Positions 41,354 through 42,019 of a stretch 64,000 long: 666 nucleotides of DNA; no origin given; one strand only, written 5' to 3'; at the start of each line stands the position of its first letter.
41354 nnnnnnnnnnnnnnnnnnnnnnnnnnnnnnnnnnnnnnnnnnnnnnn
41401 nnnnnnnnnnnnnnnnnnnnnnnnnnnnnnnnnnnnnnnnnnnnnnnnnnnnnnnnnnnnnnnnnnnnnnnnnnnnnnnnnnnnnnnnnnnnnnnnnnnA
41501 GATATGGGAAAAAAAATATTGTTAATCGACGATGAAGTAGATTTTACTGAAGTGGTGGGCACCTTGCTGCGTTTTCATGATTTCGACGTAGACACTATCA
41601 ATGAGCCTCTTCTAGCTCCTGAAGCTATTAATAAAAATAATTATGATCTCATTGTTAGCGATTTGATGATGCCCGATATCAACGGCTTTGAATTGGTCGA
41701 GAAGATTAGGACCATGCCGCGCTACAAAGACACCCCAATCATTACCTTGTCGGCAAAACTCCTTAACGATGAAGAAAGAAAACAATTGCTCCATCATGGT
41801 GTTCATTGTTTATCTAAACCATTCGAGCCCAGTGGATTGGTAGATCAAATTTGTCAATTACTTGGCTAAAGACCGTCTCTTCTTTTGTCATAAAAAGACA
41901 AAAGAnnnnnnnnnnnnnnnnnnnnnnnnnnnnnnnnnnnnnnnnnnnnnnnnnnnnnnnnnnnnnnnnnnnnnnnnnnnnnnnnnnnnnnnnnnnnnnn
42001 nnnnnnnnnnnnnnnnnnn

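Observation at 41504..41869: Second stand-alone receiver domain inserted between the pelB-like and pelD-like genes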

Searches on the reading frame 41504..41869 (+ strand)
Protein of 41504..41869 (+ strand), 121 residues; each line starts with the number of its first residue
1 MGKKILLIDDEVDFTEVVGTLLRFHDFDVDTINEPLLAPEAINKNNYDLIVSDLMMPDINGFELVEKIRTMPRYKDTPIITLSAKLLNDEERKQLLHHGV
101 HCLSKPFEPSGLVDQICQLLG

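Call 4: search_protein_families(library=pfam, proteins=[window:41504-41869:+], max_evalue=0.01)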
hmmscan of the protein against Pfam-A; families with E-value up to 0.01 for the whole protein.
window:41504-41869:+ (121 aa): 1 family
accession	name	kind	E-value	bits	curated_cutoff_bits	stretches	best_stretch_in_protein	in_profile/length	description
PF00072.30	Response_reg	-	1.8e-20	73.6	30.2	1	5-116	1-110/111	Response regulator receiver domain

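Call 6: find_encoding_contigs(protein=window:41504-41869:+, flank=10000, max_places=10)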
Protein window:41504-41869:+ (121 aa): no gene with exactly this product is on record in the collection.

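Call 7: search_protein_families(library=ncbifam, proteins=[window:41504-41869:+], max_evalue=0.01)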
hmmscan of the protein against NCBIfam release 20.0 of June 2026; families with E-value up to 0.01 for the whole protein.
window:41504-41869:+ (121 aa): 87 families (the best 25 are shown)
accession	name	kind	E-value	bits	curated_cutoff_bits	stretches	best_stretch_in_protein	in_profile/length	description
TIGR02154.1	PhoB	equivalog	4.9e-17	62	296.2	1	1-117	1-117/226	phosphate regulon transcriptional regulator PhoB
NF053854.1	RespRegPhoBBctds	equivalog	4.1e-15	55.8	270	1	5-108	1-103/225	two-component system response regulator PhoB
NF033117.2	vanR_ACDEGLN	exception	5.4e-15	55.6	350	1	5-116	1-109/226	VanR-ABDEGLN family response regulator transcription factor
NF045717.1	DVU0259_DivK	exception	9.3e-15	54.8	160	1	1-120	1-116/117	DVU0259 family response regulator domain-containing protein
NF008318.0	PRK11107.1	equivalog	4.1e-14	51.6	890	1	4-116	669-781/920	two-component sensor histidine kinase BarA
NF000403.1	vanR-C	exception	5.2e-14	52.4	480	1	1-116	1-113/231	vancomycin resistance response regulator transcription factor VanR-C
NF045991.1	RespRegCtrARhodob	equivalog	8.4e-14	51.8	350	1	4-116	2-112/224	response regulator transcription factor CtrA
NF040689.1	MtrAB_MtrA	equivalog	1.8e-13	50.3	300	1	5-116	1-109/219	MtrAB system response regulator MtrA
NF007005.1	PRK09468.1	equivalog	2.7e-13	49.9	331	1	3-118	4-117/237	osmolarity response regulator transcription factor OmpR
NF051850.1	RespRegRprY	equivalog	2.8e-13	49.8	370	1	4-116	6-116/234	response regulator transcription factor RprY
NF033120.0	vanR_FM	exception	7.7e-13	48.6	460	1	5-116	6-114/231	vancomycin resistance response regulator transcription factor, VanR-F/VanR-M family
NF007969.0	PRK10693.1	equivalog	2e-12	46.8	329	1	2-86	7-89/337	two-component system response regulator RssB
NF041734.1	resp_reg_RppA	equivalog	2.1e-12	46.9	250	1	4-116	2-114/229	two-component system response regulator RppA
NF045944.1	ResRegRpaBCyano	equivalog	2.6e-12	46.6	330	1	6-119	1-111/229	response regulator transcription factor RpaB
NF000404.1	vanR-D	exception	3.7e-12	46.3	500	1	1-116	1-112/232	vancomycin resistance response regulator transcription factor VanR-D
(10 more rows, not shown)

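Call 8: find_homologous_proteins(query=window:41504-41869:+, max_evalue=0.00001)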
Query window:41504-41869:+ (121 aa): 12 proteins with E <= 0.00001 among 17 candidates.
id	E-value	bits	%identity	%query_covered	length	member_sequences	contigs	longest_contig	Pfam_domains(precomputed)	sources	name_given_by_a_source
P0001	2.6e-74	265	100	100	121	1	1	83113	PF00072.31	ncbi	-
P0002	2.3e-41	159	62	100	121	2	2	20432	PF00072.31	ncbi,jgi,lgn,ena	-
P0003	4.2e-41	158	63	100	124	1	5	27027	PF00072.31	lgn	-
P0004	4.9e-40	154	58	100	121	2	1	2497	PF00072.31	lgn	-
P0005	9.1e-40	153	62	97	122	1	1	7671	PF00072.31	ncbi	-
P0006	4.4e-38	148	60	98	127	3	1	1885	PF00072.31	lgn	-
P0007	4.5e-38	148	61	99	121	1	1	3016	PF00072.31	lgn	-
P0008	1.1e-37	147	58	100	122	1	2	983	PF00072.31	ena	-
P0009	8.6e-37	144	59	96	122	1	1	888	PF00072.31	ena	-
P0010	1.4e-36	143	56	98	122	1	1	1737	PF00072.31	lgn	-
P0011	6.8e-36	141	59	99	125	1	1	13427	PF00072.31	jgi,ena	-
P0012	2.6e-8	52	36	64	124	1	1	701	PF00072.31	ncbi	-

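Call 9: find_encoding_contigs(protein=P0002, flank=10000, max_places=4)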
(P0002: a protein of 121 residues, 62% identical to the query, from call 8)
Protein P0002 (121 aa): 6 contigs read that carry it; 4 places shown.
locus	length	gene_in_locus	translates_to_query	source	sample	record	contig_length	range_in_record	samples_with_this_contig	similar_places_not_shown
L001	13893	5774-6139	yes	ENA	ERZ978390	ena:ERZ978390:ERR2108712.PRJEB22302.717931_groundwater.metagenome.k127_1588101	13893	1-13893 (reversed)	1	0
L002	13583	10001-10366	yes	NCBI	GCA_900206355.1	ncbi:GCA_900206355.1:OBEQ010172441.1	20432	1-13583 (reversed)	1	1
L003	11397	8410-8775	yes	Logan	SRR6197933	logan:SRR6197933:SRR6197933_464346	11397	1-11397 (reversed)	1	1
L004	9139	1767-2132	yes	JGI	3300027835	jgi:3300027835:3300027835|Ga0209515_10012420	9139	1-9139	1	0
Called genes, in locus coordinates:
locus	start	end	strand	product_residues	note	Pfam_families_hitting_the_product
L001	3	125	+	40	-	?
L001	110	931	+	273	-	PF03537:Glyco_hydro_114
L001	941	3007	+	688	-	PF09960:DUF2194 (faint)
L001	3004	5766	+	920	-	PF07719:TPR_2 (faint), PF13181:TPR_8 (faint), PF13424:TPR_12 (faint), PF12895:ANAPC3 (faint), PF13429:TPR_15 (faint), PF13432:TPR_16 (faint), PF13428:TPR_14 (weak), PF14559:TPR_19 (weak), +2 more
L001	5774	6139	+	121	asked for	PF00072:Response_reg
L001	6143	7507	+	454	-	PF01590:GAF (weak), PF00990:GGDEF (weak)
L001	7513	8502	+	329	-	PF13646:HEAT_2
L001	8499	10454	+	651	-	PF02985:HEAT (faint), PF12717:Cnd1 (faint), PF13646:HEAT_2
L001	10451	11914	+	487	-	PF11997:DUF3492, PF13439:Glyco_transf_4 (faint), PF00534:Glycos_transf_1, PF13692:Glyco_trans_1_4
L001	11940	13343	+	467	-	PF16933:PelG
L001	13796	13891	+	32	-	?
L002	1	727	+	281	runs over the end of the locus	PF00892:EamA, PF05653:Mg_trans_NIPA (faint), PF00892:EamA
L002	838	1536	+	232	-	PF18306:LDcluster4, PF03641:Lysine_decarbox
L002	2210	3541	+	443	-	PF00072:Response_reg (weak), PF00512:HisKA, PF02518:HATPase_c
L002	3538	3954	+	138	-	PF00072:Response_reg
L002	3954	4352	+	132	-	PF00072:Response_reg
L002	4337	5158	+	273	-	PF03537:Glyco_hydro_114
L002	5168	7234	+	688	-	PF09960:DUF2194 (faint)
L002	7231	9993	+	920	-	PF07719:TPR_2 (faint), PF13181:TPR_8 (faint), PF13424:TPR_12 (faint), PF12895:ANAPC3 (faint), PF13429:TPR_15 (faint), PF13432:TPR_16 (faint), PF13428:TPR_14 (weak), PF14559:TPR_19 (weak), +2 more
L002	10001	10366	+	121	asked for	PF00072:Response_reg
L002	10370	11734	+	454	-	PF01590:GAF (weak), PF00990:GGDEF (weak)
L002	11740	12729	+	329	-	PF13646:HEAT_2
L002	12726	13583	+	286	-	?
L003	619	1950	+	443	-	PF00072:Response_reg (weak), PF00512:HisKA, PF02518:HATPase_c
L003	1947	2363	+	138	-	PF00072:Response_reg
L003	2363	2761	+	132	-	PF00072:Response_reg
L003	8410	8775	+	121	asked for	PF00072:Response_reg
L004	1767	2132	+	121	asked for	PF00072:Response_reg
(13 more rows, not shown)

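Call 10: find_encoding_contigs(protein=P0003, flank=10000, max_places=4)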
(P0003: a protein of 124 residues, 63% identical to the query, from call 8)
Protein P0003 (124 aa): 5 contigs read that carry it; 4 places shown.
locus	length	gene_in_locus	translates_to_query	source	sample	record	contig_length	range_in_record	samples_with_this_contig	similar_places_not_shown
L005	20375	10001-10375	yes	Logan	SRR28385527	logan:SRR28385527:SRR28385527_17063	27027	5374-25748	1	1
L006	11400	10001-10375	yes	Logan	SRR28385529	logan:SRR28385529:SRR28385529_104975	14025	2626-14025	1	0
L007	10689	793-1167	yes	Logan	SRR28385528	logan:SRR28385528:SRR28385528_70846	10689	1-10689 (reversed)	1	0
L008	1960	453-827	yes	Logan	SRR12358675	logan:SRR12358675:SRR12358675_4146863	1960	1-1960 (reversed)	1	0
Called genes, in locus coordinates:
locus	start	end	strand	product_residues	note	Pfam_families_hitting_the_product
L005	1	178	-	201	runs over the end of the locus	PF00117:GATase, PF07685:GATase_3 (weak), PF01174:SNO, PF07722:Peptidase_C26 (weak)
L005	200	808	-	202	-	PF00475:IGPD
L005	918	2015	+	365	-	PF00512:HisKA, PF02518:HATPase_c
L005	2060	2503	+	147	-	PF00072:Response_reg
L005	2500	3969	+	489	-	PF00072:Response_reg, PF00989:PAS (weak), PF13426:PAS_9, PF00512:HisKA, PF02518:HATPase_c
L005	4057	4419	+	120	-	PF00072:Response_reg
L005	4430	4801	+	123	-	PF00072:Response_reg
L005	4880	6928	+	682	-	-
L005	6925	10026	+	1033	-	PF13176:TPR_7 (faint), PF13428:TPR_14 (faint), PF13432:TPR_16 (faint), PF12895:ANAPC3 (faint), PF14559:TPR_19 (faint)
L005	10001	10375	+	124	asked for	PF00072:Response_reg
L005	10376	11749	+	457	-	-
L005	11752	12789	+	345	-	-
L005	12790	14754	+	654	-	PF02985:HEAT (faint), PF13646:HEAT_2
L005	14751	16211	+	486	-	PF11997:DUF3492, PF13439:Glyco_transf_4 (faint), PF00534:Glycos_transf_1, PF13692:Glyco_trans_1_4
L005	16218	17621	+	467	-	PF16933:PelG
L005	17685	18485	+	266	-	PF04254:DUF432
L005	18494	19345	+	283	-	PF21088:MS_channel_1st, PF00924:MS_channel_2nd, PF21082:MS_channel_3rd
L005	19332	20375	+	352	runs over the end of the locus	PF01544:CorA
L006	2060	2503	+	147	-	PF00072:Response_reg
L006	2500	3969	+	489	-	PF00072:Response_reg, PF00989:PAS (weak), PF13426:PAS_9, PF00512:HisKA, PF02518:HATPase_c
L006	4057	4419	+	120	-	PF00072:Response_reg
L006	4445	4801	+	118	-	PF00072:Response_reg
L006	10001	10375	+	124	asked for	PF00072:Response_reg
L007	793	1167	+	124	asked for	PF00072:Response_reg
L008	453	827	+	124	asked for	PF00072:Response_reg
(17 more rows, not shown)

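Call 11: find_encoding_contigs(protein=P0011, flank=10000, max_places=3)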
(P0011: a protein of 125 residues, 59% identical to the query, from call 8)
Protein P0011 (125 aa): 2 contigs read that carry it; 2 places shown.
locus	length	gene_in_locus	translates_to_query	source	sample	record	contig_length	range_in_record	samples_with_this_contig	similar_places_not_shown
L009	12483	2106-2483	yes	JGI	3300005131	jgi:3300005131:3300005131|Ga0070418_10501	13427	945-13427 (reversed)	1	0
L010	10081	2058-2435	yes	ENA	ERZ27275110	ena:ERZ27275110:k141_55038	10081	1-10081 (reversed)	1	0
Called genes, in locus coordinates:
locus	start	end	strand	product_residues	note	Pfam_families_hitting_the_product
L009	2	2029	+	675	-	?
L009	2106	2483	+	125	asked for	PF00072:Response_reg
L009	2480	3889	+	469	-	-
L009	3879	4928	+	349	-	-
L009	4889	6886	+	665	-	PF02985:HEAT (faint), PF13513:HEAT_EZ (faint), PF13646:HEAT_2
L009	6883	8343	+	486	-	PF11997:DUF3492, PF13439:Glyco_transf_4 (weak), PF00534:Glycos_transf_1, PF13692:Glyco_trans_1_4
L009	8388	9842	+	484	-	PF16933:PelG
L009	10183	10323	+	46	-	-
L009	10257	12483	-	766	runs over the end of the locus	PF09371:Tex_N, PF22706:Tex_central_region, PF16921:Tex_YqgF, PF14639:YqgF, PF14635:HHH_7 (weak), PF12836:HHH_3, PF17674:HHH_9, PF00575:S1, +1 more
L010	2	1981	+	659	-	?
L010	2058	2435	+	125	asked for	PF00072:Response_reg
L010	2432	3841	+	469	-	-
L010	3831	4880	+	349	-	-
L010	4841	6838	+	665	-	PF02985:HEAT (faint), PF13513:HEAT_EZ (faint), PF13646:HEAT_2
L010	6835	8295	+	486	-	PF11997:DUF3492, PF13439:Glyco_transf_4 (weak), PF00534:Glycos_transf_1, PF13692:Glyco_trans_1_4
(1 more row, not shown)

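Call 13: list_cluster_members(proteins=[P0001, P0005, P0002])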
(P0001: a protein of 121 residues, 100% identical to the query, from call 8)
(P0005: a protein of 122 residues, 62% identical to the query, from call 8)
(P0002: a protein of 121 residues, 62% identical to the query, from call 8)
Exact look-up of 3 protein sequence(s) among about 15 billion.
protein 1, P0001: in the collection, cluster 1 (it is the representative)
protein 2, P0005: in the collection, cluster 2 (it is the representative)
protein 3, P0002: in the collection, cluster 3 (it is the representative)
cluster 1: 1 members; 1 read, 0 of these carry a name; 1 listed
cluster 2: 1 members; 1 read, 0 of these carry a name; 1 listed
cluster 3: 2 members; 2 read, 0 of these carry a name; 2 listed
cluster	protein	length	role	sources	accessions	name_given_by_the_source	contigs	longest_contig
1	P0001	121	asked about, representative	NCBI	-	-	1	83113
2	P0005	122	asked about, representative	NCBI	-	-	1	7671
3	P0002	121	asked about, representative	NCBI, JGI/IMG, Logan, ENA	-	-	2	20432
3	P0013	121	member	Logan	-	-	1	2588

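Call 28: search_protein_families(library=pfam, proteins=[L002:2210-3541:+, L005:918-2015:+, L005:2500-3969:+, L002:3538-3954:+, L005:2060-2503:+], max_evalue=0.01)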
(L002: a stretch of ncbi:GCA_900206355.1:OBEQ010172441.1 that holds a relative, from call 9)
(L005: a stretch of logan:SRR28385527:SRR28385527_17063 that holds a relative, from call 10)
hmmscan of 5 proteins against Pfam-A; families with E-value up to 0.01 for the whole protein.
L002:2210-3541:+ (443 aa): 4 families
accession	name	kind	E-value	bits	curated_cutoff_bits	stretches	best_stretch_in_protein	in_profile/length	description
PF02518.31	HATPase_c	-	1.5e-27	96.7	26.4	1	312-424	2-109/111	Histidine kinase-, DNA gyrase B-, and HSP90-like ATPase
PF00512.31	HisKA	-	4e-20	72.1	26.9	1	198-265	2-66/66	His Kinase A (phospho-acceptor) domain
PF00072.30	Response_reg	-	2.1e-07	31.5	30.2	1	1-59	46-104/111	Response regulator receiver domain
PF00989.32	PAS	-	0.00088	19.7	22.6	0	84-135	1-52/113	PAS fold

L005:918-2015:+ (365 aa): 6 families
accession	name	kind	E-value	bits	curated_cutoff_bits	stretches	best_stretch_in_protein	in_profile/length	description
PF02518.31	HATPase_c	-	7.6e-26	91.2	26.4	1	260-364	4-107/111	Histidine kinase-, DNA gyrase B-, and HSP90-like ATPase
PF00512.31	HisKA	-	5.8e-10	39.5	26.9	1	149-213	2-63/66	His Kinase A (phospho-acceptor) domain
PF01284.28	MARVEL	-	0.00045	20.7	32.8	1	8-76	35-100/135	Membrane-associating domain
PF06785.16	UPF0242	-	0.0017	18.9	33.5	1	29-153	15-145/194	Uncharacterised protein family (UPF0242) N-terminus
PF13589.12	HATPase_c_3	-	0.002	18.6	25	1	268-314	9-54/137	Histidine kinase-, DNA gyrase B-, and HSP90-like ATPase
PF14501.12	HATPase_c_5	-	0.0023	18.2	22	1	261-353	5-91/102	GHKL domain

L005:2500-3969:+ (489 aa): 7 families
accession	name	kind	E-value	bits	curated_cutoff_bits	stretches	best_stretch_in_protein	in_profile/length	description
PF02518.31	HATPase_c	-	1.6e-23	83.7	26.4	1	374-483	2-110/111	Histidine kinase-, DNA gyrase B-, and HSP90-like ATPase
PF00072.30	Response_reg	-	6.6e-22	78.2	30.2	1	7-116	1-108/111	Response regulator receiver domain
PF00512.31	HisKA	-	1.1e-18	67.4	26.9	1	259-327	1-66/66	His Kinase A (phospho-acceptor) domain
PF13426.13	PAS_9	-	2.1e-14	54.1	27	1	153-251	6-102/103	PAS domain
PF00989.32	PAS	-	7e-07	29.7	22.6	1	151-250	13-113/113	PAS fold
PF14501.12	HATPase_c_5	-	2.4e-05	24.6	22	1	378-471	6-93/102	GHKL domain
PF08447.18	PAS_3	-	0.00064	20.4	25.6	0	162-244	2-86/89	PAS fold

L002:3538-3954:+ (138 aa): 1 family
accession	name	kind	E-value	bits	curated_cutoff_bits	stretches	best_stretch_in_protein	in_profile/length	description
PF00072.30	Response_reg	-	6.8e-28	97.5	30.2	1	8-120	1-111/111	Response regulator receiver domain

L005:2060-2503:+ (147 aa): 1 family
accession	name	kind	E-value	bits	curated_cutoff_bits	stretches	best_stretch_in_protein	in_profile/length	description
PF00072.30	Response_reg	-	3.6e-16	59.7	30.2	1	8-126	1-109/111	Response regulator receiver domain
